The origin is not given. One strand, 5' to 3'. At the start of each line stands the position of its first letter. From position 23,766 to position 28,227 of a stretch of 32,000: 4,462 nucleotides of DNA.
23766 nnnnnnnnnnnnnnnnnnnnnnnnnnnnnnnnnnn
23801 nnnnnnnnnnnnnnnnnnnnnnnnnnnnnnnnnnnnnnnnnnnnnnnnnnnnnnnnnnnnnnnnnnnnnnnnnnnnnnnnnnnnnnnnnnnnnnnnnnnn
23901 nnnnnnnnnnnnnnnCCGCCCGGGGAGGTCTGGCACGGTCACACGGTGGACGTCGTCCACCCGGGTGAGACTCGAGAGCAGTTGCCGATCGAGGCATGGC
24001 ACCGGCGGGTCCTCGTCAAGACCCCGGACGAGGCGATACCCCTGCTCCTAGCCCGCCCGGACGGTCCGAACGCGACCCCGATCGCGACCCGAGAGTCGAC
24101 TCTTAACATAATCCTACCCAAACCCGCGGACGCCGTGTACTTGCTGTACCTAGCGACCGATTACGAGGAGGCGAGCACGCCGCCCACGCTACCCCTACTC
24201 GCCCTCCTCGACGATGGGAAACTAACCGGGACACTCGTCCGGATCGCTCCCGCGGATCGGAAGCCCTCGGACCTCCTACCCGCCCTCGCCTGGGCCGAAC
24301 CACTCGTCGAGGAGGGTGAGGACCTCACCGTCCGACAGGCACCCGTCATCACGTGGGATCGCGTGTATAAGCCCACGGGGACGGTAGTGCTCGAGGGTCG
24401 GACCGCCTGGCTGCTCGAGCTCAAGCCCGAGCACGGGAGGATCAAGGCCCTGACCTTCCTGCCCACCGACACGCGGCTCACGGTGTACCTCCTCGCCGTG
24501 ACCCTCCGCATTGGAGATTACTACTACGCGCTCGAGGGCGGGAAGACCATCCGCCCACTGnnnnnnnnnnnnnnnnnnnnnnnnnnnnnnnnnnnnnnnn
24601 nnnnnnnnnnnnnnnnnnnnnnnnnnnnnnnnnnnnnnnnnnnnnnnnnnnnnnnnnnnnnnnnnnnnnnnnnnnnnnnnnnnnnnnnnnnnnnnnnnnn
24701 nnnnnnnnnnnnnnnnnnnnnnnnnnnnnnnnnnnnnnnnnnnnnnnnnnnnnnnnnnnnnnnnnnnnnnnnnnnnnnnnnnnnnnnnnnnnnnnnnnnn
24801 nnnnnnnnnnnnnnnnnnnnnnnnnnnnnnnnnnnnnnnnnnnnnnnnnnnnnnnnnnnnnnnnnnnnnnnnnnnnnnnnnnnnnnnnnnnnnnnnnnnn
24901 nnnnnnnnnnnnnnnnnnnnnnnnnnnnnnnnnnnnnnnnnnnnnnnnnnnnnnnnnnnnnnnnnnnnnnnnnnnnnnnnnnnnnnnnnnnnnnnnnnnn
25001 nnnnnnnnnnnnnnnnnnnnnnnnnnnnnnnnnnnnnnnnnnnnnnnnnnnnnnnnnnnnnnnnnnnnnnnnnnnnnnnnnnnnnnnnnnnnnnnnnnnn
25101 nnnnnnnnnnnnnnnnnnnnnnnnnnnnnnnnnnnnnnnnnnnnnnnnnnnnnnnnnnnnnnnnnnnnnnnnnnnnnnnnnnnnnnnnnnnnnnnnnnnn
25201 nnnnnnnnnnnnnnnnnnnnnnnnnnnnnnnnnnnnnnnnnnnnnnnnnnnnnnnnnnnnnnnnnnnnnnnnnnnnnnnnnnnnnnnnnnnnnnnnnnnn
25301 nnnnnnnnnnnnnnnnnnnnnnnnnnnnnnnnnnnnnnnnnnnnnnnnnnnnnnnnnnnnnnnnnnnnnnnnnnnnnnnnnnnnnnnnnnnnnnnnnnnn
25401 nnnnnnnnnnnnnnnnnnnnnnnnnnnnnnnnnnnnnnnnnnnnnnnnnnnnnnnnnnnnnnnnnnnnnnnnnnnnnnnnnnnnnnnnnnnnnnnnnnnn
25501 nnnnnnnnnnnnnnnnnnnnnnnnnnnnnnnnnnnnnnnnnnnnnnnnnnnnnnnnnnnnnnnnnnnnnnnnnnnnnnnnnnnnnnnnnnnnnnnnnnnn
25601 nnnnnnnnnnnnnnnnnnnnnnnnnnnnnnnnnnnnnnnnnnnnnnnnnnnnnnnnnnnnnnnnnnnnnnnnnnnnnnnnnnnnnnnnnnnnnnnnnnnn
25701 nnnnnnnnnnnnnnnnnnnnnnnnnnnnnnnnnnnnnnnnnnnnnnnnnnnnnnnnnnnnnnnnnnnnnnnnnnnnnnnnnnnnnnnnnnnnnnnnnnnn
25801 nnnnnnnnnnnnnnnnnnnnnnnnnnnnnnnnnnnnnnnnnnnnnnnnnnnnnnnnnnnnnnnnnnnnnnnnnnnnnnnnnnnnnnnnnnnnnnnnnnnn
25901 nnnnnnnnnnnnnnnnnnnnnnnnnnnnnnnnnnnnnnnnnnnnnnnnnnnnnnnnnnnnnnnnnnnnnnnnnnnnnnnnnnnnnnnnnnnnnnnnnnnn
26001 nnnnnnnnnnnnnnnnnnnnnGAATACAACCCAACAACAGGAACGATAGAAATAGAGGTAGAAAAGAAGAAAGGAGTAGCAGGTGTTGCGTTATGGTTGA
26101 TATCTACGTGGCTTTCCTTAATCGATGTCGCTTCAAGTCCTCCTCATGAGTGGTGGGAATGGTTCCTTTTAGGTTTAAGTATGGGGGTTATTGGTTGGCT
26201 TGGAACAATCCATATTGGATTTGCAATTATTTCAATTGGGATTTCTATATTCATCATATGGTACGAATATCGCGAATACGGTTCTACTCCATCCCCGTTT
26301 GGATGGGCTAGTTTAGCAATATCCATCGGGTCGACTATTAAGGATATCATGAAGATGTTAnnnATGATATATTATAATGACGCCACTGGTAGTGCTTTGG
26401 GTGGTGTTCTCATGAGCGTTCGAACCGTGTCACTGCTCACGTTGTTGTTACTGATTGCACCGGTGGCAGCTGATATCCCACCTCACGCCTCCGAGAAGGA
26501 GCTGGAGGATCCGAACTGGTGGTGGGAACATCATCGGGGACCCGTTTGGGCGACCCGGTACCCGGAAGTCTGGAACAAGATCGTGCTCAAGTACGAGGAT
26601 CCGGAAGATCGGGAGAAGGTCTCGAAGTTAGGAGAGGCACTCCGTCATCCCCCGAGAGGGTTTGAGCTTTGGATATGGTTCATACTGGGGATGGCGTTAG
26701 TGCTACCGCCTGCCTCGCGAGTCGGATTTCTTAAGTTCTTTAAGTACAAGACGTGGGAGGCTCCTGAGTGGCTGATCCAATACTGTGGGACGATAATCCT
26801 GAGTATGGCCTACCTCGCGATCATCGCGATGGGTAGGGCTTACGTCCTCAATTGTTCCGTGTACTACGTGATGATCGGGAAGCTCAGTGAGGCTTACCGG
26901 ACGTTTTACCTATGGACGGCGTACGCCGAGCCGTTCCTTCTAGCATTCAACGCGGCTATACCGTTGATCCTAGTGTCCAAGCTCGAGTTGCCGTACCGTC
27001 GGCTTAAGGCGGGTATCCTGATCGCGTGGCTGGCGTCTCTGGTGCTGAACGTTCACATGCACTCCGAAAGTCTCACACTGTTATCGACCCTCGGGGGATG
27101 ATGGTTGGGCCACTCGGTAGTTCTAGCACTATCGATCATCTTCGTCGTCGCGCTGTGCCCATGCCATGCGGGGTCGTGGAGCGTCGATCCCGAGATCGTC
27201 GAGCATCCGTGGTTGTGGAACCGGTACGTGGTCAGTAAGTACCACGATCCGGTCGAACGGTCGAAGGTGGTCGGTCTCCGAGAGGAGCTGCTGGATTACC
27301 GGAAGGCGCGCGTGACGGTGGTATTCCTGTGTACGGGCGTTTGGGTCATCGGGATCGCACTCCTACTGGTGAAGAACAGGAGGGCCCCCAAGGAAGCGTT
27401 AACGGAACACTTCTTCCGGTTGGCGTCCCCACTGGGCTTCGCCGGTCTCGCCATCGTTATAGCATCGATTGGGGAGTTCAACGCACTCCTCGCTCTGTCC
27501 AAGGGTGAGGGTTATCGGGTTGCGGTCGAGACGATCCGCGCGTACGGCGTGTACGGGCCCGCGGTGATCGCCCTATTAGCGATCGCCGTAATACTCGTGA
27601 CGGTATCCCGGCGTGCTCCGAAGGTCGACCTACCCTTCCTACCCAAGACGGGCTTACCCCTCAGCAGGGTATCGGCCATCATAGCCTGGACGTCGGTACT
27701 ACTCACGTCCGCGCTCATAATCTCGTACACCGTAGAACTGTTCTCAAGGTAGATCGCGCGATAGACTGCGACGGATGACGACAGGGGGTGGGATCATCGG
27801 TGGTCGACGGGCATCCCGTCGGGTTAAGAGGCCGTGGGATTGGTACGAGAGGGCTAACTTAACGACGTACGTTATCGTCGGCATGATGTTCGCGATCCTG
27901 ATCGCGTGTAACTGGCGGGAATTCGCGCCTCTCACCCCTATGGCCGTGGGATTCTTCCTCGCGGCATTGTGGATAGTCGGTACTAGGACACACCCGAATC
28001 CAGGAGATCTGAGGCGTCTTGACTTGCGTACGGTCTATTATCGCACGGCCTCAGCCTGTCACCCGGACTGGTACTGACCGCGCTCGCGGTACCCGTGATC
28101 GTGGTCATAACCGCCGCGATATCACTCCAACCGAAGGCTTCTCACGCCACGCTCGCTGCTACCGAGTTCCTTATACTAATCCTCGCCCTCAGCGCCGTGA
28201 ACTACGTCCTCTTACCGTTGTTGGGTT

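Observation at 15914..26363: Two translationally overlapping giant modular surface-protein genes spanning 10.4 kb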

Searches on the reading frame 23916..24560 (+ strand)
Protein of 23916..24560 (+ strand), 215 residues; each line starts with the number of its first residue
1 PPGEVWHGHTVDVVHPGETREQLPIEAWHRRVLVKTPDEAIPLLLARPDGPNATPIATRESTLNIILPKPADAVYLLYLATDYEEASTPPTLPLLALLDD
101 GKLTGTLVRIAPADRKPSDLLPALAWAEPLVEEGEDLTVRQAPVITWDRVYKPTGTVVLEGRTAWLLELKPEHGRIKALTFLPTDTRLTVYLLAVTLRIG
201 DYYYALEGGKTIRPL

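Call 37: search_solved_structures(query=A2, max_evalue=10)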
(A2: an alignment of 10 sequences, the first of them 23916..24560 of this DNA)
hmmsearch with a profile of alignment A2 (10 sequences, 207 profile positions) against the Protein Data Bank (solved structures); distinct sequences matched with E-value up to 10: 0.

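Call 38: find_homologous_proteins(query=A2, max_evalue=0.01)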
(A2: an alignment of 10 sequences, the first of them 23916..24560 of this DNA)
Query A2 (10 sequences): 8000 candidates shared short words with the query, none scored E <= 0.01.

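Call 43: predict_structure(alignment_id=A2)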
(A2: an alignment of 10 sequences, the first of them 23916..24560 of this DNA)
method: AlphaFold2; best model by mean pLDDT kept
length: 215 residues; sequences in the alignment: 10
mean_pLDDT: 70.9   pTM: 0.74
mean pLDDT of the five models: 70.9, 70.5, 68.8, 68.5, 68.3
residues with pLDDT >= 90: 44; 70-90: 80; 50-70: 46; < 50: 45
segments of 3 or more residues with pLDDT < 50: 1-28, 121-125, 129-133, 151-153
pLDDT, mean of each block of 10 residues (from residue 1): 31 42 48 76 69 67 89 91 65 91 86 65 49 68 65 50 82 93 78 90 85 88
secondary structure, 60 per line:
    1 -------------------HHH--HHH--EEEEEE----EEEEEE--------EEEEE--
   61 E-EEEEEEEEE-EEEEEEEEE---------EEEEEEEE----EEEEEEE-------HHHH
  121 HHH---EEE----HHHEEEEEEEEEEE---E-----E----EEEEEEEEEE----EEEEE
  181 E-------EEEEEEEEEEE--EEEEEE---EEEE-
elements in order: E30-35 E40-45 E54-58 E63-71 E73-81 E91-98 E103-109 H117-123 E127-129 E137-147 E162-171 E176-181 E189-199 E202-207 E211-214

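Call 46: fold_search(model_id=the predicted structure, library=pdb)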
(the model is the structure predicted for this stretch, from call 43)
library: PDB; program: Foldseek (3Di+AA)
matches with E <= 10: 1141; with E <= 0.001: 4
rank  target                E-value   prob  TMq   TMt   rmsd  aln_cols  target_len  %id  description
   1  7wuw_A                1.4e-04  1.00  0.39  0.42   9.2       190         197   18  Crystal structure of AziU3/U2 from Streptomyces sahachiroi (released 2022-09-07)
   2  8gs1_C                2.6e-04  1.00  0.48  0.51   8.8       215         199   19  Crystal structure of AziU2-U3 complex from Streptomyces sahachiroi NRRL2485 (released 2023-09-06)
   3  8gs1_A                2.9e-04  1.00  0.47  0.50   9.5       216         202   19  Crystal structure of AziU2-U3 complex from Streptomyces sahachiroi NRRL2485 (released 2023-09-06)
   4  7wuw_B                2.9e-04  1.00  0.41  0.44   9.3       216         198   17  Crystal structure of AziU3/U2 from Streptomyces sahachiroi (released 2022-09-07)
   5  8env_K                1.8e-02  0.51  0.28  0.15  15.6       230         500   10  In situ cryo-EM structure of Pseudomonas phage E217 tail baseplate in C6 map (released 2023-07-26)
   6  8hls_A                2.7e-02  0.13  0.16  0.08  19.9       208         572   10  Crystal structure of the sialidase Am1547 from A.muciniphila (released 2024-06-05)
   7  3u75_A                2.8e-02  0.20  0.20  0.10  18.4       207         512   11  Structure of E230A-fructofuranosidase from Schwanniomyces occidentalis complexed with fructosylnystose (released 2012-04-25)
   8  8axs_A                2.8e-02  0.12  0.16  0.08  20.0       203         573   12  Sialidases and Fucosidases of Akkermansia muciniphila are key for rapid growth on colonic mucin and nutrient sharing a (released 2023-03-01)
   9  9eob                  3.0e-02  0.13  0.16  0.07  18.8       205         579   10  Engineered GH181 sialidase from Akkermansia muciniphila (released 2025-03-26)
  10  8axs_B                3.0e-02  0.12  0.16  0.07  20.4       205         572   11  Sialidases and Fucosidases of Akkermansia muciniphila are key for rapid growth on colonic mucin and nutrient sharing a (released 2023-03-01)
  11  8axi_A                3.2e-02  0.13  0.17  0.08  18.7       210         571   10  Sialidases and Fucosidases of Akkermansia muciniphila are key for rapid growth on colonic mucin and nutrient sharing a (released 2023-03-01)
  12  9b45_1                3.3e-02  0.69  0.33  0.17  12.7       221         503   11  Pseudomonas phage Pa193 baseplate complex and tail fiber (released 2024-10-16)
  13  7t87_B                4.4e-02  0.08  0.14  0.12  20.5       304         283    7  CRYSTAL STRUCTURE OF LEUKOCIDIN AB/CENTYRIN S17/FAB 214F COMPLEX (released 2023-01-11)
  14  6lht_A                4.9e-02  0.06  0.13  0.13  19.8       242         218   11  Localized reconstruction of coxsackievirus A16 mature virion in complex with Fab 18A7 (released 2020-02-05)
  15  7vwb_A                5.1e-02  0.18  0.17  0.22  17.6       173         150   12  Phloem lectin (PP2) structure -complex with N-Acetyllactosamine (LacNAc) (released 2023-03-08)
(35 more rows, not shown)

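Call 90: fold_search(model_id=the predicted structure, library=viral)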
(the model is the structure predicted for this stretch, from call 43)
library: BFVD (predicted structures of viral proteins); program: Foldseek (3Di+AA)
matches with E <= 10: 1146; with E <= 0.001: 0
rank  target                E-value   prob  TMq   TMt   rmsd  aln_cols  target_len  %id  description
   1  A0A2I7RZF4            1.1e-03  0.96  0.31  0.09  13.9       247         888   10  Uncharacterized protein [Vibrio phage 1.261.O._10N.286.51.A7]
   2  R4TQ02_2              2.8e-03  0.97  0.33  0.08  10.8       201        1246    8  (no name in the UniProt tables at hand)
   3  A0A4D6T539            4.8e-03  0.33  0.17  0.14  17.6       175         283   10  Tail fiber family protein [Klebsiella phage vB_KpnP_FZ12]
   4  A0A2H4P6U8            8.6e-03  0.93  0.33  0.10   9.5       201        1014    9  Uncharacterized protein [Pseudomonas phage tabernarius]
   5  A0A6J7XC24            9.1e-03  0.21  0.17  0.18  16.0       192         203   11  Uncharacterized protein [uncultured Caudovirales phage]
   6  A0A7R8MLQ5            1.3e-02  0.54  0.21  0.08  16.8       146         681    9  Phage tail protein C-terminal domain-containing protein [Klebsiella phage vB_KppS-Storm]
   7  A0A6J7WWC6            1.9e-02  0.75  0.28  0.10   9.1       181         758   11  Uncharacterized protein [uncultured Caudovirales phage]
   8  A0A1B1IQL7            1.9e-02  0.16  0.18  0.13  19.1       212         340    8  (no name in the UniProt tables at hand)
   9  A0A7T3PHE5            2.2e-02  0.35  0.23  0.24  16.4       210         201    7  (no name in the UniProt tables at hand)
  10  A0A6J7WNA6            2.2e-02  0.20  0.19  0.10  18.8       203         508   10  Bacteriophage lambda, Stf, side tail fibre-repeat-2 [uncultured Caudovirales phage]
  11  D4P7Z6                2.4e-02  0.20  0.17  0.10  18.3       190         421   14  Gp21 [Rhodococcus phage ReqiPine5]
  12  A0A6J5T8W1            2.9e-02  0.35  0.25  0.10  17.0       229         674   11  Uncharacterized protein [uncultured Caudovirales phage]
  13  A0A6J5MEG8            2.9e-02  0.20  0.21  0.18  17.2       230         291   13  Collagen triple helix repeat [uncultured Caudovirales phage]
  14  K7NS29                3.3e-02  0.25  0.20  0.05  12.3       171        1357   10  Long tail fiber protein Gp37 [Klebsiella phage KP27]
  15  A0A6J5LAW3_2          3.4e-02  0.25  0.22  0.06  18.9       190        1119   12  Uncharacterized protein [uncultured Caudovirales phage]
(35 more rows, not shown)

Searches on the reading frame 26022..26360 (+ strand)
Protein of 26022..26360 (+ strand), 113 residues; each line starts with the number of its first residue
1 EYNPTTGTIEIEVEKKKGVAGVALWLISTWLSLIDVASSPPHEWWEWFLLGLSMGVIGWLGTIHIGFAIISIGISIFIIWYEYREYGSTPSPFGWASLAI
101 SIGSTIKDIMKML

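Call 75: search_protein_families(library=pfam, proteins=[window:26022-26360:+], max_evalue=10)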
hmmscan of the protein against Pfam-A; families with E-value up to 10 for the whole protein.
seq(113 aa): 1 family
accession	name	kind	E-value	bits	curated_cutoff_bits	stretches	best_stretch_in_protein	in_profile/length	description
PF10745.14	DUF2530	-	0.92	10.2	25.5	1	19-59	18-56/77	Protein of unknown function (DUF2530)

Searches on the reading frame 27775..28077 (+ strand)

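Call 58: search_protein_families(library=pfam, proteins=[window:27775-28077:+], max_evalue=0.1)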
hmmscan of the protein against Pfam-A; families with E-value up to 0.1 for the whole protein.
window:27775-28077:+ (100 aa): 2 families
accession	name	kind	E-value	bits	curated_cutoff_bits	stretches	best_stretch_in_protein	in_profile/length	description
PF13886.12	TM7S3_TM198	-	0.0034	17.5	29.2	1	21-71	47-96/199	TM7S3/TM198-like domain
PF13239.11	2TM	-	0.029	14.9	24.8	1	11-67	1-58/79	2TM domain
